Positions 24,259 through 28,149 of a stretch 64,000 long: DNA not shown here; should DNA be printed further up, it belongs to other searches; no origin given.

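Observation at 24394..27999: Stand-alone ~1200-aa KAP/YobI-type NTPase with TM helices inserted between Walker A and Walker B: candidate single-gene defence or sensor system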

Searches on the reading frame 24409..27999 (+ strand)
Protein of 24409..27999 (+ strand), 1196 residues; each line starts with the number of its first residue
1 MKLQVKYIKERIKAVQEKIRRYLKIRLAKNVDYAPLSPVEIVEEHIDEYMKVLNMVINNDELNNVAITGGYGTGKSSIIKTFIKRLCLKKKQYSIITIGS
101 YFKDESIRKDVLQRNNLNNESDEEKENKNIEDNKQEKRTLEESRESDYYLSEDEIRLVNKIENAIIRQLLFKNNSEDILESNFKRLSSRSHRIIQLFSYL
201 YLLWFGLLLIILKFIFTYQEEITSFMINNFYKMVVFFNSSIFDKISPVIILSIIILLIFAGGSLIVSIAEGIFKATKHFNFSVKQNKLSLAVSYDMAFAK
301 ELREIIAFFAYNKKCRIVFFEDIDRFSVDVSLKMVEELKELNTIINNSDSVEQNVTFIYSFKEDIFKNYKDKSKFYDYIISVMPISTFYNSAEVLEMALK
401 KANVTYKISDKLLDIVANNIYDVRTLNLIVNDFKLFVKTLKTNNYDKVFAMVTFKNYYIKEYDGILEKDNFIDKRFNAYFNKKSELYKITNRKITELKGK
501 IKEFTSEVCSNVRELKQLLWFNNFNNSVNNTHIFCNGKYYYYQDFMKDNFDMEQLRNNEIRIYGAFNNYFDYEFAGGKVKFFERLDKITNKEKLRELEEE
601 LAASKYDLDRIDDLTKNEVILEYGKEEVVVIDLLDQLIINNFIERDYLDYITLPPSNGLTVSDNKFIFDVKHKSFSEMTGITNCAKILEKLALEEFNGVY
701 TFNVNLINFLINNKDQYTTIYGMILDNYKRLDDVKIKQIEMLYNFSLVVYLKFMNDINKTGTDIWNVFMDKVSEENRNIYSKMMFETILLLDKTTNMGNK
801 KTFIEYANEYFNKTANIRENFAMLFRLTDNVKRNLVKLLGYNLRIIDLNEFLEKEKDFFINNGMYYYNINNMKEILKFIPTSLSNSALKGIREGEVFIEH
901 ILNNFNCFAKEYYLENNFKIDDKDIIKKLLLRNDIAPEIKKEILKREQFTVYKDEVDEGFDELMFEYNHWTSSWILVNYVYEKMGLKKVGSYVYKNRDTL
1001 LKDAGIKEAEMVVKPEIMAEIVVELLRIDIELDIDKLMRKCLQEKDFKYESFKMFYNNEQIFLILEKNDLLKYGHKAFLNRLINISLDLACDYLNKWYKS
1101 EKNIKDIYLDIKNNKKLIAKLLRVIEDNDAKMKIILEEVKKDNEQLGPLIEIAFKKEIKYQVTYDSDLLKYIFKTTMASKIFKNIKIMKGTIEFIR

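Call 6: search_protein_families(library=pfam, proteins=[window:24409-27996:+], max_evalue=1)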
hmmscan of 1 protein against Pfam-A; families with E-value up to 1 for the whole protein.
window:24409-27996:+ (1196 aa): 14 families
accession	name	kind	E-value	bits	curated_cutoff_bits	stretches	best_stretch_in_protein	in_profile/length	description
PF20693.3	YobI-ATPase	-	7.2e-60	203.9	27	1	49-470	1-360/363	YobI-like P-loop NTPase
PF00931.28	NB-ARC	-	0.003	17.3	23.5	1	50-131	6-90/248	NB-ARC domain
PF13191.12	AAA_16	-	0.0047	17.9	32.6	1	46-135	9-96/167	AAA ATPase domain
PF05673.19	DUF815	-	0.0048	16.5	23.8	1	28-87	19-78/249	Protein of unknown function (DUF815)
PF00004.35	AAA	-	0.012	16.5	21.2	0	286-359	30-106/131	ATPase family associated with various cellular activities (AAA)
PF13401.12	AAA_22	-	0.019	15.7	27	1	65-126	8-65/130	AAA domain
PF00005.33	ABC_tran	-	0.027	15.5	25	1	63-188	12-111/137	ABC transporter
PF13245.12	AAA_19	-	0.033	14.8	25.1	1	63-97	12-46/134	AAA domain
PF13238.12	AAA_18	-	0.036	15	29.4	1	65-148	1-68/128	AAA domain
PF08477.19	Roc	-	0.052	14.2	27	0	65-108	2-42/119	Ras of Complex, Roc, domain of DAPkinase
PF13521.12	AAA_28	-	0.054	14.2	27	1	65-85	2-22/164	AAA domain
PF13555.12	AAA_29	-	0.17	12.1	27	1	61-83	23-43/61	P-loop containing region of AAA domain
PF01580.24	FtsK_SpoIIIE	-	0.18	11.6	24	1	55-89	31-66/221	FtsK/SpoIIIE family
PF17330.7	SWC7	-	0.51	10.8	25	1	408-461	24-77/98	SWR1 chromatin-remodelling complex, sub-unit Swc7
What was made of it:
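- On YobI-family P-loop NTPase (Pfam PF20693): 203.9 bits against a cut-off of 27; residues 49-470 cover profile positions 1-360 of 363 (call 6).
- On KAP NTPase (Pfam PF07693): No PF07693 hit at E<=1 among 14 Pfam families listed (call 6).
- Closest known: YobI family. Same: Passes the Pfam model across its whole length (call 6).
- Closest known: KAP P-loop NTPases. Different: No match to the KAP_NTPase model at E<=1 (call 6).
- Tried and rejected: No PF07693 hit (call 6).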

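Call 7: search_protein_families(library=ncbifam, proteins=[window:24409-27996:+], max_evalue=1)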
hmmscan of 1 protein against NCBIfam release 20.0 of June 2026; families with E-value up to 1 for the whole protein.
window:24409-27996:+ (1196 aa): 3 families
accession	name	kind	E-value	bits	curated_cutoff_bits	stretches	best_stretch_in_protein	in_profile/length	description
TIGR02928.1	TIGR02928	subfamily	1e-05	24.6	181.3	1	43-92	21-70/366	orc1/cdc6 family replication initiation protein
NF041053.1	CobW_rel_Se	equivalog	0.031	13.9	180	1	65-97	4-36/195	CobW-related selenoprotein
NF049853.1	WD_0736_fam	equivalog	0.15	12.7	80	0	1106-1139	58-91/100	WD_0736 family protein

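Call 8: search_protein_families(library=padloc, proteins=[window:24409-27996:+], max_evalue=1)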
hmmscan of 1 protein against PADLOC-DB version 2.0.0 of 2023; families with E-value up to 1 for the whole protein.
window:24409-27996:+ (1196 aa): 2 families
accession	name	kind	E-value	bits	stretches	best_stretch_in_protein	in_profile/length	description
PDLC02220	Tmn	-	1.8e-29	100.2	1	28-568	21-531/1273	-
PDLC04140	mad8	-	0.0028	15.2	1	63-104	28-68/314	mads_8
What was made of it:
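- On Tmn anti-phage system: E=1.8e-29 at 100 bits, but only profile positions 21-531 of 1273 are covered (call 8).
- Pfam YobI-ATPase 203.9 bits, E=7e-60 (call 6); PADLOC Tmn E=1.8e-29 (call 8). The PADLOC Tmn profile covers only positions 21-531 of 1273, so PADLOC's own coverage rule might not call it (call 8).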

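Call 13: find_homologous_proteins(query=window:24409-27996:+)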
Query window:24409-27996:+ (1196 aa): 68 proteins with E <= 0.001 among 8000 candidates.
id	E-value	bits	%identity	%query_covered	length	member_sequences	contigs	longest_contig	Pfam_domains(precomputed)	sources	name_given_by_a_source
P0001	1.4e-185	638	36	100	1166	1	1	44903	PF20693.4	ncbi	-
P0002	1.7e-182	627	36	99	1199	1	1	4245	PF20693.4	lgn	-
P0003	6.1e-180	619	36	97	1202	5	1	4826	PF20693.4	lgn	-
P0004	5.8e-167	576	36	92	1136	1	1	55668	PF20693.4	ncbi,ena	-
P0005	1.5e-165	571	38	93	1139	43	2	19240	PF20693.4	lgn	-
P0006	1.6e-141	492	33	98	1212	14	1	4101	PF20693.4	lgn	-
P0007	1.0e-137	479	31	98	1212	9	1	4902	PF20693.4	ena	-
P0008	1.3e-135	472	32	98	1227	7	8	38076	PF13401.13,PF20693.4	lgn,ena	-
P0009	1.4e-135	472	33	98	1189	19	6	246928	PF20693.4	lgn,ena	-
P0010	2.6e-127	445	33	89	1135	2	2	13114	PF20693.4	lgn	-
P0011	1.2e-118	416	34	82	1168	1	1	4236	PF20693.4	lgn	-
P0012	5.5e-102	361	34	75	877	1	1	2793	PF20693.4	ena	-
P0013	9.9e-81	290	29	80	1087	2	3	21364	PF20693.4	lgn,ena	-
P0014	5.8e-80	288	29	90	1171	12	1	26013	PF20693.4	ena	-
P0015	3.1e-79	285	29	90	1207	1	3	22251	PF20693.4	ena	-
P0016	7.8e-75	271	35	37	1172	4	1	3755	PF20693.4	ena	-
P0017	7.6e-68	248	29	80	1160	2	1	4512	PF20693.4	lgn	-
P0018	1.3e-67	247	31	79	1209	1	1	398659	PF20693.4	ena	-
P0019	3.3e-66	242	35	36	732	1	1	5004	PF20693.4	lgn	-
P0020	6.4e-62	228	30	67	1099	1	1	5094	PF20693.4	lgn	-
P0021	4.4e-61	225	29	77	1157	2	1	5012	PF20693.4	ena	-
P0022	9.7e-61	224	38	37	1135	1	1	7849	PF20693.4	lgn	-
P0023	1.4e-58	217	28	78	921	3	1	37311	PF20693.4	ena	-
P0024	8.3e-58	214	35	36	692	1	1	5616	PF20693.4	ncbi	-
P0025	1.5e-56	210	32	62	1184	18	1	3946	PF20693.4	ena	-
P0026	1.5e-54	204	28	76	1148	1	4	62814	PF20693.4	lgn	-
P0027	2.4e-53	200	34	37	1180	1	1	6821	PF20693.4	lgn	-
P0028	3.8e-53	199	30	80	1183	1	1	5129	PF20693.4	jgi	-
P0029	3.0e-50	189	28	83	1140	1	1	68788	PF20693.4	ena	-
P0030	3.0e-50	189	49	15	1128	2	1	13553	PF20693.4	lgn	-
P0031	6.1e-50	188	28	78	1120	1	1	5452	PF20693.4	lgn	-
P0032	1.6e-48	184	27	79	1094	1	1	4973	PF20693.4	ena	-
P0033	2.8e-47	180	27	55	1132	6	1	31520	PF20693.4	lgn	-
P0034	4.6e-47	179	32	32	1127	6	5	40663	PF20693.4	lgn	-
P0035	1.2e-43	168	27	82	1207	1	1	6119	PF20693.4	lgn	-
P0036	8.8e-42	161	33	39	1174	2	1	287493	PF20693.4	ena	-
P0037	7.3e-39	152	27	81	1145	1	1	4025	PF20693.4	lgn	-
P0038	1.4e-36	144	26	79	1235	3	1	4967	PF20693.4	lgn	-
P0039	1.1e-32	131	25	79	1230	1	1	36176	PF20693.4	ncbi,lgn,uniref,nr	ncbi:hypothetical protein [Paraclostridium bifermentans]|uniref:YobI family P-loop NTPase n=1 Tax=Pa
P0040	4.2e-32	129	25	79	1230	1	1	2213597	PF20693.4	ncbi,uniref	ncbi:YobI family P-loop NTPase [Paraclostridium bifermentans]|uniref:YobI family P-loop NTPase n=1 T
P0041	2.6e-30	123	25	77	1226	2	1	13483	PF20693.4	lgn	-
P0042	1.1e-29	121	26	77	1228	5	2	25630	PF20693.4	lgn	-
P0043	2.1e-27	114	25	52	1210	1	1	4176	PF20693.4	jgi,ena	-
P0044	3.3e-27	113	23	74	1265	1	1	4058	PF20693.4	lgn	-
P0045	7.7e-26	109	27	39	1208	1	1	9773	PF20693.4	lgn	-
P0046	1.7e-24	104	27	56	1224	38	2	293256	PF20693.4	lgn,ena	-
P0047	1.1e-23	101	26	57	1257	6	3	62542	PF20693.4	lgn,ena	-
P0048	1.8e-22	97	24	58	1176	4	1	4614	PF20693.4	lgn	-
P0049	1.7e-18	84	25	40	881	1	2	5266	PF20693.4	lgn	-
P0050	2.0e-18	84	25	37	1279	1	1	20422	PF20693.4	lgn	-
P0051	1.8e-17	81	25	42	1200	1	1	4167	PF20693.4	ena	-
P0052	1.0e-16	78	25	38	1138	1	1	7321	PF20693.4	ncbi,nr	ncbi:MAG: hypothetical protein GX316_10380 [Firmicutes bacterium]|nr:hypothetical protein [Bacillota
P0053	5.6e-16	76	23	38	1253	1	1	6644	PF07693.21,PF20693.4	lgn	-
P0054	7.2e-16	76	25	58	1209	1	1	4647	PF20693.4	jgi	jgi:hypothetical protein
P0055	1.3e-15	75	28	41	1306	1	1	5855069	PF20693.4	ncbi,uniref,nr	ncbi:YobI family P-loop NTPase [Flavobacterium johnsoniae]|uniref:YobI family P-loop NTPase n=1 Tax=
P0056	1.1e-13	68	24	54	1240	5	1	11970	PF20693.4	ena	-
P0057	3.5e-12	63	24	36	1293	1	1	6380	PF20693.4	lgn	-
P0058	1.0e-11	62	25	57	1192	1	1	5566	PF20693.4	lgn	-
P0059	5.2e-11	60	24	39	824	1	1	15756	PF20693.4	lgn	-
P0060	2.0e-10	58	24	39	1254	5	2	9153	PF20693.4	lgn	-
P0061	6.9e-10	56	21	36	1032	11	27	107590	PF20693.4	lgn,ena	-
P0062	8.9e-10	55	22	58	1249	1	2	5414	PF20693.4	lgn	-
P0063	4.2e-9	53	24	36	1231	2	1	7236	PF07693.21,PF20693.4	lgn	-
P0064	5.5e-7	46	24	57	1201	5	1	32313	PF20693.4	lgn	-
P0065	1.5e-6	45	23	56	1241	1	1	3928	PF20693.4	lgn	-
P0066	7.3e-6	42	25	64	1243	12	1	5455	PF20693.4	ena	-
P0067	9.1e-6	42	26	57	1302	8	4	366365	PF20693.4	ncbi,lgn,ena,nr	ncbi:MAG: hypothetical protein E6538_08895 [Paeniclostridium sordellii]|nr:hypothetical protein [Pae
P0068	5.9e-4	36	24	41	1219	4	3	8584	PF20693.4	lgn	-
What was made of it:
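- Closest known: YobI family. Same: Size (1196 aa) and layout match the named YobI proteins of Paraclostridium (P0040, 1230 aa) and Flavobacterium (P0055, 1306 aa) (call 13).
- Closest known: KAP P-loop NTPases. Different: Only 2 of 68 homologues carry a precomputed KAP hit alongside YobI (call 13).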

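Call 14: search_solved_structures(query=window:24409-27996:+, max_evalue=1)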
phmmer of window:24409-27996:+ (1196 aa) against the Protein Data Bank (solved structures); distinct sequences matched with E-value up to 1: 5.
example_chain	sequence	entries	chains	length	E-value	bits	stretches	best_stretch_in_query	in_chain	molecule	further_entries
4ktm_A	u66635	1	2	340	0.22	12.6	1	637-693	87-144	3-oxoacyl-[ACP] synthase III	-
4ku3_A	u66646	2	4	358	0.24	12.5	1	637-693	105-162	3-oxoacyl-[ACP] synthase III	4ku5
5vxh_A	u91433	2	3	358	0.33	12.1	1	637-693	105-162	3-oxoacyl-[ACP] synthase III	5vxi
7unr_f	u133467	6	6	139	0.52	11.4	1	899-949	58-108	30S ribosomal protein S6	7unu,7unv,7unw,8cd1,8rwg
4kti_A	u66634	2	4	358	0.62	11.2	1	637-693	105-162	3-oxoacyl-[ACP] synthase III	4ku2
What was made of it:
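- Tried and rejected: Nothing below E=0.2 (call 14).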

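Call 20: list_cluster_members(proteins=[window:24409-27996:+, window:24394-27996:+, window:31343-33901:+, window:29632-30225:+, window:22813-24318:+, window:20158-21183:+, window:34349-35599:+])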
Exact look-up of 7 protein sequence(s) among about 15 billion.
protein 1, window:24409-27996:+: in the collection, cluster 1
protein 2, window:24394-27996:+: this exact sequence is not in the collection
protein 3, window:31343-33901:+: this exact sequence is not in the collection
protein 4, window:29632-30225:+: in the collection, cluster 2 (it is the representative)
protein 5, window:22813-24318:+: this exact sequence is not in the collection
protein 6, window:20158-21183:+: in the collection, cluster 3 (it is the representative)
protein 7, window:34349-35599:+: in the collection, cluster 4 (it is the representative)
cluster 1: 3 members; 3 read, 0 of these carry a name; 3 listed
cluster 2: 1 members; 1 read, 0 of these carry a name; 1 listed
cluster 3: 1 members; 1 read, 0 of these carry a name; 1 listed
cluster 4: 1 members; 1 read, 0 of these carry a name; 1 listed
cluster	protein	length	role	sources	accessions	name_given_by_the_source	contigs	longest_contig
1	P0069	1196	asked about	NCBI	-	-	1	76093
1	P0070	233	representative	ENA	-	-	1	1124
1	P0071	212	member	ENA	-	-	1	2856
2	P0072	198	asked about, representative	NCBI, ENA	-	-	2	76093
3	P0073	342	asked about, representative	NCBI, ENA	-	-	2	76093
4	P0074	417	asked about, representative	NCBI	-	-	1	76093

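Call 22: find_encoding_contigs(protein=window:24409-27999:+, flank=10000, max_places=3)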
Protein window:24409-27999:+ (1196 aa): no gene with exactly this product is on record in the collection.
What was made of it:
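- Tried and rejected: Exact-protein contig look-up failed (call 22). list_cluster_members showed the protein is in NCBI on a 76-kb contig without a name (call 20).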

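Call 30: search_protein_families(library=padloc, proteins=[P0001, P0009, P0040, P0055], max_evalue=0.001)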
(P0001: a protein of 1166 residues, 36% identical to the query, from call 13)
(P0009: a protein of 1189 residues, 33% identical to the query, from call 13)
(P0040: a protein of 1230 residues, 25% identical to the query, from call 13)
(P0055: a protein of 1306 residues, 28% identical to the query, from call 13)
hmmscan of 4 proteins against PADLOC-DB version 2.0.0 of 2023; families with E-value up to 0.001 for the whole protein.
P0001 (1166 aa): 2 families
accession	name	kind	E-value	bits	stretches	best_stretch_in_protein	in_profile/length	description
PDLC02220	Tmn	-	4.1e-26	89.1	1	31-592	24-567/1273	-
PDLC02781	SspC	-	3.8e-05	19.6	1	45-111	24-91/1104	SspC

P0009 (1189 aa): 1 family
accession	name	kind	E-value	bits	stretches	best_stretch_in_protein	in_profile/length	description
PDLC02220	Tmn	-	1.7e-26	90.4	1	36-637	28-598/1273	-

P0040 (1230 aa): 1 family
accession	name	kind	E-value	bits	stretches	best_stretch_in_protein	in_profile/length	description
PDLC02220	Tmn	-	3.3e-81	271.7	1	26-1000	14-1051/1273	-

P0055 (1306 aa): 1 family
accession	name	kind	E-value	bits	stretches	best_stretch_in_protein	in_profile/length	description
PDLC02220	Tmn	-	4.4e-59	198.4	1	75-1059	27-1026/1273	-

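Call 33: find_encoding_contigs(protein=P0001, flank=10000, max_places=2)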
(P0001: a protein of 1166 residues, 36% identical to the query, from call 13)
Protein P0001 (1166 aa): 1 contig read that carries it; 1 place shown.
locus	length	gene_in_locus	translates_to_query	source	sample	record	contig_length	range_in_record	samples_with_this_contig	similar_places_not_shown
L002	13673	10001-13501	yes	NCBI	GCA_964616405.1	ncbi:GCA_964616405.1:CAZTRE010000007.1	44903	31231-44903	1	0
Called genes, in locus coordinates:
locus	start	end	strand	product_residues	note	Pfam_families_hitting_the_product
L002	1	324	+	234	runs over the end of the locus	PF00142:Fer4_NifH (weak), PF06564:CBP_BcsQ (weak), PF09140:MipZ (faint), PF10609:ParA, PF13614:AAA_31, PF01656:CbiA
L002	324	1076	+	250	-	PF19567:CpsB_CapC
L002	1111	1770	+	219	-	PF02397:Bac_transf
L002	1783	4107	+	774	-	PF13439:Glyco_transf_4, PF13477:Glyco_trans_4_2, PF13579:Glyco_trans_4_4, PF00534:Glycos_transf_1, PF13692:Glyco_trans_1_4, PF00534:Glycos_transf_1, PF20706:GT4-conflict (weak), PF13692:Glyco_trans_1_4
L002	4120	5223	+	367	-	-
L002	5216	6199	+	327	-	PF00535:Glycos_transf_2, PF10111:Glyco_tranf_2_2, PF13641:Glyco_tranf_2_3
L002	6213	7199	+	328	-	PF00535:Glycos_transf_2, PF10111:Glyco_tranf_2_2, PF13641:Glyco_tranf_2_3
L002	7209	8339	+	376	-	PF04230:PS_pyruv_trans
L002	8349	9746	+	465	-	PF01943:Polysacc_synt, PF13440:Polysacc_synt_3, PF03023:MurJ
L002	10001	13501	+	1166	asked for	PF20693:YobI-ATPase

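Call 34: find_encoding_contigs(protein=P0004, flank=10000, max_places=2)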
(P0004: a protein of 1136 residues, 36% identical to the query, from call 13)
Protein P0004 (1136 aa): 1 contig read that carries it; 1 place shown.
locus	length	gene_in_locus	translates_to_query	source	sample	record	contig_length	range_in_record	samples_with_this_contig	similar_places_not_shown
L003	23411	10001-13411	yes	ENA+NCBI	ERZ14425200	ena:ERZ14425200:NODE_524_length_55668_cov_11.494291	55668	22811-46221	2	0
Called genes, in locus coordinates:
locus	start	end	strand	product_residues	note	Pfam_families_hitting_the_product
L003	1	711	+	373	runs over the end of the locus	PF13439:Glyco_transf_4, PF00534:Glycos_transf_1, PF13692:Glyco_trans_1_4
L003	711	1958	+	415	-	PF04230:PS_pyruv_trans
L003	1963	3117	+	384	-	PF00534:Glycos_transf_1, PF13692:Glyco_trans_1_4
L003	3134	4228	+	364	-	PF14897:EpsG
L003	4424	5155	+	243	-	PF05704:Caps_synth, PF04488:Gly_transf_sug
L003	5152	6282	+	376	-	PF04230:PS_pyruv_trans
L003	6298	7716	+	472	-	PF01943:Polysacc_synt, PF13440:Polysacc_synt_3 (weak)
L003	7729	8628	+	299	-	PF02541:Ppx-GppA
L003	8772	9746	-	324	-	PF02275:CBAH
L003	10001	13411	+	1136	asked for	PF20693:YobI-ATPase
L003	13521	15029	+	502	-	PF09903:DUF2130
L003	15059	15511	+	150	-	PF00583:Acetyltransf_1 (weak)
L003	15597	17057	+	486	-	PF03816:LytR_cpsA_psr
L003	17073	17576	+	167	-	PF04892:VanZ-LLP1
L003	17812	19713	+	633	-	PF02518:HATPase_c, PF00204:DNA_gyraseB, PF01751:Toprim, PF00986:DNA_gyraseB_C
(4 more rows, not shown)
